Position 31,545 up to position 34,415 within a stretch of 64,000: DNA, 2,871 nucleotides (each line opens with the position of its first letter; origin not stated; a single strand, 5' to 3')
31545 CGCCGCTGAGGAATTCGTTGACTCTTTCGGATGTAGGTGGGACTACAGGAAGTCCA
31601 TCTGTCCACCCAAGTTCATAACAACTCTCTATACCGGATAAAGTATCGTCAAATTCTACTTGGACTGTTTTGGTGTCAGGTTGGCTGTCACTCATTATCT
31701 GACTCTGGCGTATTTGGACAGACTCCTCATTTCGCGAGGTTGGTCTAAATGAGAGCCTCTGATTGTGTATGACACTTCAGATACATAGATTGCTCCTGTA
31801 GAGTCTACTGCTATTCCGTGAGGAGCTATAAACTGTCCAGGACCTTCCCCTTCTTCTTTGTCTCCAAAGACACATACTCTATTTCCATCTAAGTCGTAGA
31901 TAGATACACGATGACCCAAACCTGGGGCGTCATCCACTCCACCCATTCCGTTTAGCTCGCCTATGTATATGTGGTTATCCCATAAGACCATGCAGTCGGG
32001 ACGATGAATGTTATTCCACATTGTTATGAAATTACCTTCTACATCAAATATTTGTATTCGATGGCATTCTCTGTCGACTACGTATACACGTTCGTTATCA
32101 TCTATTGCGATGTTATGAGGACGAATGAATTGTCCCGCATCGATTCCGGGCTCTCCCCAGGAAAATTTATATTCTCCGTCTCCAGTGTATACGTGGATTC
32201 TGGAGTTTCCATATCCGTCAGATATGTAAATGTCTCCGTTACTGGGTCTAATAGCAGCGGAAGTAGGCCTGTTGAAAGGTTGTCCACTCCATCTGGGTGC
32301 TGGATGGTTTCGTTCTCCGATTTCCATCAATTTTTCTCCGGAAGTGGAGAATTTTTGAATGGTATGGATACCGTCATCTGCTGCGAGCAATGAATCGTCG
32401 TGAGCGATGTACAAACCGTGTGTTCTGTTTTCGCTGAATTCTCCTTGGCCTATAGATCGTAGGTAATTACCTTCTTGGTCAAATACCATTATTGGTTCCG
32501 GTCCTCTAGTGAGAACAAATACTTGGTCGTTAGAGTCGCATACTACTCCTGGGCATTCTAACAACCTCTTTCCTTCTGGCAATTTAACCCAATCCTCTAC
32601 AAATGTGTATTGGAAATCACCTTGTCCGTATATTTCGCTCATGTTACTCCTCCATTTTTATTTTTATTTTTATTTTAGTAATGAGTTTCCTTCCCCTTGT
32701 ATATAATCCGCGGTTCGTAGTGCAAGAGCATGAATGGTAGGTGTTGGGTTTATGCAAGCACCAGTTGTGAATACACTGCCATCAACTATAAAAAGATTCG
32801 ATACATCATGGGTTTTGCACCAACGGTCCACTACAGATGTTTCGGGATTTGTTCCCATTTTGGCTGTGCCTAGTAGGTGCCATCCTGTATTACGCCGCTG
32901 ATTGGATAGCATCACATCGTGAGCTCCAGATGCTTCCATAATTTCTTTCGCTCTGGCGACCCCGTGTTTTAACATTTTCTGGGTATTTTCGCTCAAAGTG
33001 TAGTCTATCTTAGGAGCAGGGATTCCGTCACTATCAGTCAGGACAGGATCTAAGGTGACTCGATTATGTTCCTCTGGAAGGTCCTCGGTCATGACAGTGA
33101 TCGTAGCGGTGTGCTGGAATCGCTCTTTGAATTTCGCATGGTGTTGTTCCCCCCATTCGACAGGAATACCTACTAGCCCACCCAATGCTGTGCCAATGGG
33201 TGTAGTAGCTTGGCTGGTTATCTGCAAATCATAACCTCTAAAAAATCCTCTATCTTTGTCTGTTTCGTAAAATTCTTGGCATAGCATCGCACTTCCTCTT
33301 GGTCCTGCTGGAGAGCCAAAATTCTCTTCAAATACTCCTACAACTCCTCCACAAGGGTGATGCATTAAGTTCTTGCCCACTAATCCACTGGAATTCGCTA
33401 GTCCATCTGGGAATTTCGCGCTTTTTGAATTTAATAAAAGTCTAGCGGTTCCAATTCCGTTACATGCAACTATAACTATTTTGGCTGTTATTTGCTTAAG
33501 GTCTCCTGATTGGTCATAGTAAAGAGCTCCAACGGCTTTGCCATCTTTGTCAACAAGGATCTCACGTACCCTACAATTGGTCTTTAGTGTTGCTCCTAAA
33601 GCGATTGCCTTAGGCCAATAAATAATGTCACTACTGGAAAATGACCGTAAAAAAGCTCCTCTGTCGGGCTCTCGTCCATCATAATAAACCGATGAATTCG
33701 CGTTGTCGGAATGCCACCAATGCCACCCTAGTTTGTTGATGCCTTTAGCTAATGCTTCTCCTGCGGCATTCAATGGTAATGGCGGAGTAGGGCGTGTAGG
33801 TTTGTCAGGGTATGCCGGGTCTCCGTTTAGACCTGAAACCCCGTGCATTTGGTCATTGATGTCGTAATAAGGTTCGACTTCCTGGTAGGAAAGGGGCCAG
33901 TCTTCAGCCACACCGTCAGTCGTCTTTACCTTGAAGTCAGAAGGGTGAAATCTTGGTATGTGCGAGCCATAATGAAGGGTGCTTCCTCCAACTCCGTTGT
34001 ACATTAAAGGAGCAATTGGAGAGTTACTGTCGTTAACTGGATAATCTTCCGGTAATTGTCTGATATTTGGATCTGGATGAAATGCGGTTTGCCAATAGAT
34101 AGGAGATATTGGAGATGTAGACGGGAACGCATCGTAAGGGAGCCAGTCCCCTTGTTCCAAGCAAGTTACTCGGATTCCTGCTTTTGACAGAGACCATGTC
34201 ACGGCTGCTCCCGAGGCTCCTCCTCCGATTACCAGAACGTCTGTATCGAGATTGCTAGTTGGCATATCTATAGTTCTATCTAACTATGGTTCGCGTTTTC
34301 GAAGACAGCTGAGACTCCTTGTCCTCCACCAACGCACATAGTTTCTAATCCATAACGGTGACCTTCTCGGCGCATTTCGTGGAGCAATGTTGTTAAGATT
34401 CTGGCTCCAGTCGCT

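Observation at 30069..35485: Tightly coupled operon joining thiolase, GMC flavoprotein, NHL propeller, an unknown 356-aa protein and the selenoprotein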

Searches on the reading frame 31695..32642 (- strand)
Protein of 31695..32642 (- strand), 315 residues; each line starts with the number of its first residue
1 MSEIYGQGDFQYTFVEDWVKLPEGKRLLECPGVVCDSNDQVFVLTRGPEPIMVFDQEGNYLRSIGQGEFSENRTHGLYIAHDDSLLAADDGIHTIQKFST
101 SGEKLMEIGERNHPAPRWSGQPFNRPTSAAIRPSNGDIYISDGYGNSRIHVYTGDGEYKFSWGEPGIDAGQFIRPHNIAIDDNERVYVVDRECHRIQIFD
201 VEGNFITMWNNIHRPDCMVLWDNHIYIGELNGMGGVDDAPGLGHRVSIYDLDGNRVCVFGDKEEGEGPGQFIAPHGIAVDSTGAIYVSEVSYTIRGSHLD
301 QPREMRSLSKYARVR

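Call 5: search_protein_families(library=pfam, proteins=[window:31695-32642:-], max_evalue=0.01)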
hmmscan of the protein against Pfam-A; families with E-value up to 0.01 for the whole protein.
window:31695-32642:- (315 aa): 5 families
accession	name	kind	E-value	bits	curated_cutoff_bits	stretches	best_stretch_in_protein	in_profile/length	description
PF01436.27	NHL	-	2.8e-18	65.4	20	2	174-199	3-28/28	NHL repeat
PF17170.10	DUF5128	-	1.5e-14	54.3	22.9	1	131-207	49-126/321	6-bladed beta-propeller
PF06739.17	SBBP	-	0.00026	21.3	20.5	0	174-189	14-29/38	Beta-propeller repeat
PF25021.1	TEN_NHL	-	0.00047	19.7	27.1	0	270-291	140-161/357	Teneurin NHL domain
PF08450.18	SGL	-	0.00083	19.5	26.3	0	123-210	133-221/246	SMP-30/Gluconolactonase/LRE-like region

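Call 6: search_protein_families(library=ncbifam, proteins=[window:31695-32642:-], max_evalue=0.01)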
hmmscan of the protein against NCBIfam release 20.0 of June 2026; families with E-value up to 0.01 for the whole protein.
window:31695-32642:- (315 aa): 2 families
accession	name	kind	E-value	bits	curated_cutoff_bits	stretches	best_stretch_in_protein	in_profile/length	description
NF035926.1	scyF_NHL_VPEP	equivalog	3.4e-33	115.3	350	2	51-211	126-285/376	scytonemin biosynthesis PEP-CTERM protein ScyF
NF047780.1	LIC12708_fam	subfamily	0.0022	16.9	150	0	122-204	55-151/391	LIC_12708 family protein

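Call 80: search_solved_structures(query=window:31695-32642:-, max_evalue=0.001, show_alignments=1)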
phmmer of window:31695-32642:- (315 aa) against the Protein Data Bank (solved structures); distinct sequences matched with E-value up to 0.001: 34.
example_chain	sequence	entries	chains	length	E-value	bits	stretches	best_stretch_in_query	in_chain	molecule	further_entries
6d69_A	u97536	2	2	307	1.8e-29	106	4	133-206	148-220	NHL Repeat Region of D. melanogaster Thin | Thin, isoform D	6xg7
9jur_A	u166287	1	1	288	6.9e-29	104.1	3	145-207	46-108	E3 ubiquitin-protein ligase TRIM71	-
8j72_A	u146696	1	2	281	7.9e-29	103.9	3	139-207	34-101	E3 ubiquitin-protein ligase TRIM71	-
7qrx_A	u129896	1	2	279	2.7e-28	102.1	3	144-207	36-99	E3 ubiquitin-protein ligase TRIM71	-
6fpt_A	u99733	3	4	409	3.1e-28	102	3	123-208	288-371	E3 ubiquitin-protein ligase TRIM71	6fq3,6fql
7qrw_A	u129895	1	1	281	4.9e-24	88.2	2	125-215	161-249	Isoform 4 of Tripartite motif-containing protein 3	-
7b96_A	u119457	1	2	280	7.5e-24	87.5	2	66-211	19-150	Isoform 2 of Tripartite motif-containing protein 2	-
7qrv_A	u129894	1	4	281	8.9e-24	87.3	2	65-210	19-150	Tripartite motif-containing protein 2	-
7b2r_A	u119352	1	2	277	9.4e-24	87.2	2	66-210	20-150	Tripartite motif-containing protein 2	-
4zlr_A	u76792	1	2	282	5.1e-19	71.7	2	158-260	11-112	Brain tumor protein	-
5ex7_A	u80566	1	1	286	5.9e-19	71.5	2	158-260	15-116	Brain tumor protein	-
1q7f_A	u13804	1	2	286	6.2e-19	71.4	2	158-260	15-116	brain tumor CG10719-PA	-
3fvz_A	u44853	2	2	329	4.2e-16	62.1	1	50-202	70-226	Peptidyl-glycine alpha-amidating monooxygenase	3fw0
5wm0_A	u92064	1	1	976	5.2e-15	58.5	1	50-203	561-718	Peptidyl-glycine alpha-amidating monooxygenase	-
7nyq_A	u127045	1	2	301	1e-08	37.8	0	160-203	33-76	Meiotic P26, isoform C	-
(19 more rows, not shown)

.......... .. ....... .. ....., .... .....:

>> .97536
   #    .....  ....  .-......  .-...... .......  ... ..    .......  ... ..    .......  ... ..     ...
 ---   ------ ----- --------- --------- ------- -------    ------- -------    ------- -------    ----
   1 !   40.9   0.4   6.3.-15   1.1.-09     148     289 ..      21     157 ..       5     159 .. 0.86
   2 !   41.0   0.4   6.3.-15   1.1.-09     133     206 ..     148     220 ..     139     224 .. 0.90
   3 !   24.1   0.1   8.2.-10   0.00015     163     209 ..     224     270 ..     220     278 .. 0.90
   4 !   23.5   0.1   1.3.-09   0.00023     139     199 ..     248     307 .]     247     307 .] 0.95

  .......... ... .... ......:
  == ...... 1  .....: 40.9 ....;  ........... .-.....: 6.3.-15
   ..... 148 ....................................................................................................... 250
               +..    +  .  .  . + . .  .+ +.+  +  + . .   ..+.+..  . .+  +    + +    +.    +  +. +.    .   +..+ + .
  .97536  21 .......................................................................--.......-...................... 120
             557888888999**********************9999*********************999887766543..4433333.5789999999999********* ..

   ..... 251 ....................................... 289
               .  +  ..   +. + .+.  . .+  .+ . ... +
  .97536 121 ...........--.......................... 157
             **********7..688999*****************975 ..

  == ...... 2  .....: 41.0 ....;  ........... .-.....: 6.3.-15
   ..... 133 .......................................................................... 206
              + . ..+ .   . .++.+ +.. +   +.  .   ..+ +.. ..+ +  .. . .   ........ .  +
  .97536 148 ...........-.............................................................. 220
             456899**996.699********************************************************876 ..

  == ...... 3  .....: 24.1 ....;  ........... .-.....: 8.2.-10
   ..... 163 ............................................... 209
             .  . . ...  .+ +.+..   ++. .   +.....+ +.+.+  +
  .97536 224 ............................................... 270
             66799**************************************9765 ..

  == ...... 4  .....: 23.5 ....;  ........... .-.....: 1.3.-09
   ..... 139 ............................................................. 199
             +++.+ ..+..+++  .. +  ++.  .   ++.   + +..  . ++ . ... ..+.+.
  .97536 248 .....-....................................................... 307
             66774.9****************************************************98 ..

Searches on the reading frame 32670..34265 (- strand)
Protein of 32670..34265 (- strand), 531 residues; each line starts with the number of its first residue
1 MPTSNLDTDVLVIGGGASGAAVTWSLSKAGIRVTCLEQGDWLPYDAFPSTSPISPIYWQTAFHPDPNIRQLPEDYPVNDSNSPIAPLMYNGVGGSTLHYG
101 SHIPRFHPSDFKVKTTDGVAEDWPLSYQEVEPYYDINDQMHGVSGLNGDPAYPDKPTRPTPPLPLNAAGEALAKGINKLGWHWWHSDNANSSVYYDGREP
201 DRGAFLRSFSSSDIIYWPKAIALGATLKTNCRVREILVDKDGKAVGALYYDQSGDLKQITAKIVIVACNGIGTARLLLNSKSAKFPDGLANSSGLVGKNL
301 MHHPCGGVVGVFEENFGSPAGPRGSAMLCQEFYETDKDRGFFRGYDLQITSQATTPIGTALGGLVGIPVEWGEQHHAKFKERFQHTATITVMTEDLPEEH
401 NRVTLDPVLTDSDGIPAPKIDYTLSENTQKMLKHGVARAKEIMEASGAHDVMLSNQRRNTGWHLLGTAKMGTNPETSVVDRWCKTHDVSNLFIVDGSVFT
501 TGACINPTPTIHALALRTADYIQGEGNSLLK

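Call 5: search_protein_families(library=pfam, proteins=[window:32670-34265:-], max_evalue=0.01)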
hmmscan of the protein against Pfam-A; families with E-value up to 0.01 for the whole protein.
window:32670-34265:- (531 aa): 9 families
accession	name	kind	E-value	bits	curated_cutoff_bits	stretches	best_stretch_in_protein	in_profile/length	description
PF05199.19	GMC_oxred_C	-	5.6e-27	95.4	24.6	1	397-515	1-139/139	GMC oxidoreductase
PF00732.25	GMC_oxred_N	-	6.2e-12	46.2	23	1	9-305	2-218/218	GMC oxidoreductase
PF01266.30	DAO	-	2.1e-11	44.4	27.9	1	9-42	1-34/353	FAD dependent oxidoreductase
PF00890.30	FAD_binding_2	-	7e-07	29.2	20.4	1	9-39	1-31/414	FAD binding domain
PF01494.25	FAD_binding_3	-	7.6e-06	25.8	22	1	7-40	1-34/349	FAD binding domain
PF13450.12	NAD_binding_8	-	1.6e-05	25.5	21.9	1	12-40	1-29/68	NAD(P)-binding Rossmann-like domain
PF07992.20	Pyr_redox_2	-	0.0014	18.6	26.1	1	9-43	144-178/291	Pyridine nucleotide-disulphide oxidoreductase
PF03486.20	HI0933_like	-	0.0024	17.8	50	0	9-39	2-32/244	HI0933-like protein Rossmann domain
PF00070.33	Pyr_redox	-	0.0049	17.8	22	0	10-42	2-34/82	Pyridine nucleotide-disulphide oxidoreductase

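Call 6: search_protein_families(library=ncbifam, proteins=[window:32670-34265:-], max_evalue=0.01)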
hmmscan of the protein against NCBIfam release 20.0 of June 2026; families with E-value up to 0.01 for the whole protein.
window:32670-34265:- (531 aa): 36 families (the best 25 are shown)
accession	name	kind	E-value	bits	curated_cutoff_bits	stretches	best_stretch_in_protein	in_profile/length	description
TIGR03970.1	mycofact_MftG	equivalog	1.1e-20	74.1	387.45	2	420-523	373-487/487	mycofactocin dehydrogenase MftG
TIGR02462.1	pyranose_ox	equivalog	1.5e-16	60.5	544.9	1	397-523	416-544/548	pyranose oxidase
NF058674.1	CholsOxChoxAB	equivalog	7.8e-14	51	850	2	462-522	472-532/535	cholesterol oxidase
NF002550.0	PRK02106.1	subfamily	1.7e-13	50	605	1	456-525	466-536/563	choline dehydrogenase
TIGR04542.1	GMC_mycofac_2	equivalog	9.4e-12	44.7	400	2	425-520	328-423/425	mycofactocin system GMC family oxidoreductase MftG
TIGR01810.1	betA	equivalog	2.3e-09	36.4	732.1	1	457-525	460-529/532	choline dehydrogenase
NF006130.0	PRK08274.1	equivalog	1.8e-06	27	369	1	219-279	141-200/467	FAD-dependent tricarballylate dehydrogenase TcuA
NF005510.0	PRK07121.1-3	subfamily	1e-05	24.5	481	0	5-39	20-54/492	FAD-binding protein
NF041080.1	DGGGPL_reductase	equivalog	6.5e-05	22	580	1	9-73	3-67/447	digeranylgeranylglycerophospholipid reductase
NF004789.0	PRK06134.1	subfamily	7.7e-05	21.4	747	0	222-285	229-291/581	FAD-dependent oxidoreductase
NF008425.0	PRK11259.1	equivalog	0.00011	21.3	257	1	7-38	4-35/377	N-methyl-L-tryptophan oxidase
NF005313.0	PRK06847.1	subfamily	0.00017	20.6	372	1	9-38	6-35/375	hypothetical protein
TIGR02032.1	GG-red-SF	subfamily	0.00018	21.3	158.8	1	9-40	2-33/297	geranylgeranyl reductase family protein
NF053717.1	VnlPnlRedVprA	equivalog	0.00026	19.9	600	0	7-39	6-38/481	vinyl phenol reductase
NF005508.0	PRK07121.1-1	equivalog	0.00028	19.6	537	0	219-273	185-238/497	FAD-binding protein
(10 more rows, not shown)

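Call 81: search_solved_structures(query=window:32670-34265:-, max_evalue=0.001)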
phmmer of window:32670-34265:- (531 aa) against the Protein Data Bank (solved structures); distinct sequences matched with E-value up to 0.001: 24.
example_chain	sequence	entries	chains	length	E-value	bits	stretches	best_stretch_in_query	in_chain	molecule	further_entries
6a2u_B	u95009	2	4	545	5.9e-60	206.6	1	5-525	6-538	Glucose dehydrogenase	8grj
8hdd_A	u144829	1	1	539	7.3e-60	206.3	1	5-524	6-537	Glucose dehydrogenase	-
8xcm_A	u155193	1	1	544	6.4e-54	186.7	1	3-523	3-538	Fructose dehydrogenase large subunit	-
8k6k_A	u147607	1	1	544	9.5e-54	186.1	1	3-523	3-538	Fructose dehydrogenase (N1146A) large subunit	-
7w2j_A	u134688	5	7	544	1.1e-53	185.9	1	3-523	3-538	Fructose dehydrogenase large subunit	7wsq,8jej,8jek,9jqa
8xcn_A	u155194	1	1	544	1.3e-52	182.3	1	3-523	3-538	Fructose dehydrogenase large subunit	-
8k6j_A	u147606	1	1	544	1.4e-52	182.3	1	3-523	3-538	Fructose dehydrogenase (H1147A) large subunit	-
3ljp_A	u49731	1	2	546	3.3e-09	39.1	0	456-524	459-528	Choline oxidase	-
7qf8_A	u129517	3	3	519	7.9e-09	37.8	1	394-525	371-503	GMC oxidoreductase family protein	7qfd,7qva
2jbv_A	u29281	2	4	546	8.4e-09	37.7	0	5-308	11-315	CHOLINE OXIDASE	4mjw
3nne_A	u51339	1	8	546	9.1e-09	37.6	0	456-524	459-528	Choline oxidase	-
4mif_A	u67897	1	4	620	4.2e-08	35.4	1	397-521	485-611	Pyranose 2-oxidase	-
4mig_A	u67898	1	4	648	4.8e-08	35.2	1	397-521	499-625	Pyranose 2-oxidase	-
4mih_A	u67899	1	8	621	1.3e-07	33.8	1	397-521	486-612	Pyranose 2-oxidase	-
9ugm_A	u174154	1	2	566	3.2e-07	32.5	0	456-524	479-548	FAD containing choline oxidase mutant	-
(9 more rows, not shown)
